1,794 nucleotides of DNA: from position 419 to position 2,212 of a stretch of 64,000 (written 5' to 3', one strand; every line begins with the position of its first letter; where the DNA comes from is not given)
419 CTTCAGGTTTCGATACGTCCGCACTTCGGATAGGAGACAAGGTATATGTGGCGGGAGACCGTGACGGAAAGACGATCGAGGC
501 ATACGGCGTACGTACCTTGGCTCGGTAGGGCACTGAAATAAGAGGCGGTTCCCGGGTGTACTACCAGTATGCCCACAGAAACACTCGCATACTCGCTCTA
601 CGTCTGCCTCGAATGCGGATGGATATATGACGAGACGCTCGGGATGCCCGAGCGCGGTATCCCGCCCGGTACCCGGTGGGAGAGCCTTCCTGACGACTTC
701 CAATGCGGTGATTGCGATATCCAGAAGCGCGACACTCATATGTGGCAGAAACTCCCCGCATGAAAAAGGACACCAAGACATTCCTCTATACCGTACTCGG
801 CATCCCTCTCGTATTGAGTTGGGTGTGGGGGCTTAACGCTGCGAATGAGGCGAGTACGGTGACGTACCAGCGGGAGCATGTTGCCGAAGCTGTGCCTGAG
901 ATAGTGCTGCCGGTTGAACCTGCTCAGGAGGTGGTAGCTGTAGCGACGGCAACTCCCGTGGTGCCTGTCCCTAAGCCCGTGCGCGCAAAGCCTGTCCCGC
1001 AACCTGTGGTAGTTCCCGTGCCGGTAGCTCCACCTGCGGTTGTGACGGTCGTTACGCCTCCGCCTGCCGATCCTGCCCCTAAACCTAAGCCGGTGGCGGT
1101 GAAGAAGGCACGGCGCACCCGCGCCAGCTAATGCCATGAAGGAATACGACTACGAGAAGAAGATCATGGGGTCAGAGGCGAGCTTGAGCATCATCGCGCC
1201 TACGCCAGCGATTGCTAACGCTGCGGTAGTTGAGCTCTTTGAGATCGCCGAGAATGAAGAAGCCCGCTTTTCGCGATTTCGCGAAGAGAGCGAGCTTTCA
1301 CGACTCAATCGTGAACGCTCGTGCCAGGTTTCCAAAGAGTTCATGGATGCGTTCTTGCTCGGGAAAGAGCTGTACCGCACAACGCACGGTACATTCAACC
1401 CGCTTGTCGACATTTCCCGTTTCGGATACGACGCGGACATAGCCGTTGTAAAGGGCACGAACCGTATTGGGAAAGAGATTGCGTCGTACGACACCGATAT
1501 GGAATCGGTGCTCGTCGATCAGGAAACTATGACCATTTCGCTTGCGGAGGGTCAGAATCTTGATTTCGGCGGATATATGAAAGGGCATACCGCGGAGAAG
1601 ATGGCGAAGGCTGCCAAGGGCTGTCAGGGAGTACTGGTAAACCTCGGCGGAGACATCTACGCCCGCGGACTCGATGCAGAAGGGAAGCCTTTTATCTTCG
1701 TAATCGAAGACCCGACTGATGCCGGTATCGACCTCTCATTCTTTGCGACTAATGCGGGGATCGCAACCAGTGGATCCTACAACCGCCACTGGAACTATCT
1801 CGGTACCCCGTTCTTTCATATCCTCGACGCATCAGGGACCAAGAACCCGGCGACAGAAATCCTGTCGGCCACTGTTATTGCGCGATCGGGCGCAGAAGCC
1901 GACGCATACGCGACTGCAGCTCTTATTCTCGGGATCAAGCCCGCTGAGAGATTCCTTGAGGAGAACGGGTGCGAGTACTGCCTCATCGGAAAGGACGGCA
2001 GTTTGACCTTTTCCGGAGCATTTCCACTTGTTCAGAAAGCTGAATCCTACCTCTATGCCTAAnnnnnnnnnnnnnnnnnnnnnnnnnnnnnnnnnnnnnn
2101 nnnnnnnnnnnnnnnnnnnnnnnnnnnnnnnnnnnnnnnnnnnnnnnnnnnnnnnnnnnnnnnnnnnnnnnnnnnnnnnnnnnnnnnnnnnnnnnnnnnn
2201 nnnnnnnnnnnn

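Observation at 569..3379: Rubredoxin-ApbE-split NOX/MsrQ-like pair in which the ferric-reductase-domain membrane subunit has lost its haem-ligating histidines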

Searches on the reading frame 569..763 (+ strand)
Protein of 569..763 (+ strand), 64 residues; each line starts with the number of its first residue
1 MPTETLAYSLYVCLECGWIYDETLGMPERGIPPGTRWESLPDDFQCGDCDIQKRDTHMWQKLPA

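Call 3: search_protein_families(library=pfam, proteins=[window:569-763:+], max_evalue=0.1)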
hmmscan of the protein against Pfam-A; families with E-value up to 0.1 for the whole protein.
window:569-763:+ (64 aa): 2 families
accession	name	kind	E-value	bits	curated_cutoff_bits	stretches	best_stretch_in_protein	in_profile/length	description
PF00301.25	Rubredoxin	-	9e-18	64.5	23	1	11-54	2-45/47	Rubredoxin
PF23458.2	DUF7130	-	0.017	15.4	35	0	38-60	67-87/89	Domain of unknown function (DUF7130)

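Call 4: search_protein_families(library=ncbifam, proteins=[window:569-763:+], max_evalue=0.1)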
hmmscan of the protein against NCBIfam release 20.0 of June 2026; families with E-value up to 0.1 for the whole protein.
window:569-763:+ (64 aa): 2 families
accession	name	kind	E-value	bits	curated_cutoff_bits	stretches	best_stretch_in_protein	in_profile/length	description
NF045768.1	RubredRD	equivalog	1.3e-13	50.8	90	1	11-55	4-48/54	rubredoxin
NF003954.0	PRK05452.1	equivalog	1.9e-10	40.3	711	1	9-55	424-470/479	anaerobic nitric oxide reductase flavorubredoxin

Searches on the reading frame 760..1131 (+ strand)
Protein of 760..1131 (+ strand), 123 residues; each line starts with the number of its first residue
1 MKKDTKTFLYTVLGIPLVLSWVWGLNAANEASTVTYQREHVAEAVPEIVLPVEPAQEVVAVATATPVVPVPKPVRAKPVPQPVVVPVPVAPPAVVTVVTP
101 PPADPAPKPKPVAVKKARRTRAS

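Call 3: search_protein_families(library=pfam, proteins=[window:760-1131:+], max_evalue=0.1)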
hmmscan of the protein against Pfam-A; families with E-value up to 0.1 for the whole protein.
window:760-1131:+ (123 aa): 0 families

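Call 4: search_protein_families(library=ncbifam, proteins=[window:760-1131:+], max_evalue=0.1)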
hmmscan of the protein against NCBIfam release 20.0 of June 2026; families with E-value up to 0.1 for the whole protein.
window:760-1131:+ (123 aa): 1 family
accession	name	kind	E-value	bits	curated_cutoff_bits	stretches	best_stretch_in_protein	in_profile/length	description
NF008084.0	PRK10819.1-5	equivalog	0.025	14.4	315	1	45-120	41-117/249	TonB system transport protein TonB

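Call 70: find_homologous_proteins(query=window:760-1131:+, max_evalue=0.01)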
Query window:760-1131:+ (123 aa): 8 proteins with E <= 0.01 among 273 candidates.
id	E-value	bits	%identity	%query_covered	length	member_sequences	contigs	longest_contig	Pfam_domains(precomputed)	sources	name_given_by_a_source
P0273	7.3e-66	238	100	100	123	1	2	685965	-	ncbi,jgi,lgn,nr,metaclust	ncbi:MAG: hypothetical protein AB199_01515 [Parcubacteria bacterium C7867-004]|nr:MAG: hypothetical 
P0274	7.2e-34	134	65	100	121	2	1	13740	-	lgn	-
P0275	3.3e-29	119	60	100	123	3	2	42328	-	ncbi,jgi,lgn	jgi:hypothetical protein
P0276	8.2e-28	115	60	100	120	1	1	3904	-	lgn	-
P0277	1.5e-27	114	59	100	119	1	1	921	-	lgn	-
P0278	4.2e-27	113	59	100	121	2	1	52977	-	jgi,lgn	-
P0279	2.2e-20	91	72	32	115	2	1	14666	-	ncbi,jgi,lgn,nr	ncbi:MAG TPA: hypothetical protein PK109_00710 [Candidatus Paceibacterota bacterium]|nr:hypothetical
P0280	1.3e-10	59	46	60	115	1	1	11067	-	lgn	-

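Call 92: predict_structure(alignment_id=A4)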
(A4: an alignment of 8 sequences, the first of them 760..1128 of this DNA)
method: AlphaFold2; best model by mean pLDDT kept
length: 123 residues; sequences in the alignment: 8
mean_pLDDT: 63.3   pTM: 0.23
mean pLDDT of the five models: 63.3, 61.2, 60.5, 56.8, 56.1
residues with pLDDT >= 90: 0; 70-90: 43; 50-70: 61; < 50: 19
segments of 3 or more residues with pLDDT < 50: 48-63, 65-67
pLDDT, mean of each block of 10 residues (from residue 1): 71 78 66 55 51 41 49 63 72 66 77 70 63
secondary structure, 60 per line:
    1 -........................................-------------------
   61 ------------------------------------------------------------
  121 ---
elements in order: H2-41

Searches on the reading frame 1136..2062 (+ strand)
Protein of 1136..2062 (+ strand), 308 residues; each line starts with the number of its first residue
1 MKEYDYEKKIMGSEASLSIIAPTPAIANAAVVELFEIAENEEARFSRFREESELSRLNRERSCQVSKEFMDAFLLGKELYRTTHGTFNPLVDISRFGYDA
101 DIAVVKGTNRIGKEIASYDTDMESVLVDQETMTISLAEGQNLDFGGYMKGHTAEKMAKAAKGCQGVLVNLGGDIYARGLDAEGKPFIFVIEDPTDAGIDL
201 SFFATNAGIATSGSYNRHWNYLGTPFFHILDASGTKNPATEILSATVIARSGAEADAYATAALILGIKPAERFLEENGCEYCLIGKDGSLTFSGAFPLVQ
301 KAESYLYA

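Call 3: search_protein_families(library=pfam, proteins=[window:1136-2062:+], max_evalue=0.1)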
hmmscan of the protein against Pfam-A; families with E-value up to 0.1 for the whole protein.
window:1136-2062:+ (308 aa): 1 family
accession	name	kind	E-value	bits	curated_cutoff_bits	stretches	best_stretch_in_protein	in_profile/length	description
PF02424.20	ApbE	-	1.2e-44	153.3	25.6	1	11-281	1-264/266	ApbE family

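Call 4: search_protein_families(library=ncbifam, proteins=[window:1136-2062:+], max_evalue=0.1)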
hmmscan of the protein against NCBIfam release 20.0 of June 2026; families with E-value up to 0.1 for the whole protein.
window:1136-2062:+ (308 aa): 1 family
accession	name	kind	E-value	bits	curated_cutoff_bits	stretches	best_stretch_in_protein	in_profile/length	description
NF007774.0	PRK10461.1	equivalog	1.2e-24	86.9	498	1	6-289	37-332/351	FAD:protein FMN transferase ApbE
